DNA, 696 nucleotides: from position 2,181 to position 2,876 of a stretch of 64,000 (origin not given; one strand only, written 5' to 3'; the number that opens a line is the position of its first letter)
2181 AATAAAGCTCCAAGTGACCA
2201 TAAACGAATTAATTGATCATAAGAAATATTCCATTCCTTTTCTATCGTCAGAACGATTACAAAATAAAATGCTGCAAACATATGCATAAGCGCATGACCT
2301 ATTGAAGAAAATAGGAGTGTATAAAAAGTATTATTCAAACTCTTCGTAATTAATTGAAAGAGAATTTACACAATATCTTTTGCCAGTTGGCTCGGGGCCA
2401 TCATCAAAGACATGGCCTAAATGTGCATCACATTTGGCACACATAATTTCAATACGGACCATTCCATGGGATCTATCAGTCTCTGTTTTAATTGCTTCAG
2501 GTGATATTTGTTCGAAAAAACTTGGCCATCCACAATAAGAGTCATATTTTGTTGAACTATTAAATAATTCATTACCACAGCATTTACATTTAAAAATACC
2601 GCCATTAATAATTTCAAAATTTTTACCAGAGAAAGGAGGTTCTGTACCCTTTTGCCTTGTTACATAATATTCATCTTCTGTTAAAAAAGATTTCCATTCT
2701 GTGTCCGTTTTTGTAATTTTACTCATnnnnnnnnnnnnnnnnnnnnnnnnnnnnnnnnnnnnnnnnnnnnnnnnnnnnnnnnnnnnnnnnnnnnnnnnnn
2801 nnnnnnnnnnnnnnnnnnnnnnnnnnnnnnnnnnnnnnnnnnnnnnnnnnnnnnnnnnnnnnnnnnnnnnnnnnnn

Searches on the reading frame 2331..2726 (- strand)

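Call 41: search_protein_families(library=ncbifam, proteins=[window:2331-2726:-], max_evalue=1e-25)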
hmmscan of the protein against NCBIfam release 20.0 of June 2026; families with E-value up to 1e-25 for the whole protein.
window:2331-2726:- (131 aa): 4 families
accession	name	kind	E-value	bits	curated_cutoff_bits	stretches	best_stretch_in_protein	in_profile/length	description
TIGR00357.1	TIGR00357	equivalog_domain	2.9e-52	176.3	113.05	1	6-128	2-124/134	peptide-methionine (R)-S-oxide reductase MsrB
NF004042.0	PRK05550.1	equivalog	4.6e-39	134.3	330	1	10-128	6-122/293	bifunctional methionine sulfoxide reductase B/A protein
NF004036.0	PRK05508.1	equivalog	5.6e-35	119.8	179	1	15-128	6-117/121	methionine-R-sulfoxide reductase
NF010625.0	PRK14018.1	equivalog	1.1e-32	113.3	522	1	7-127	381-502/521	bifunctional peptide-methionine (S)-S-oxide reductase MsrA/peptide-methionine (R)-S-oxide reductase MsrB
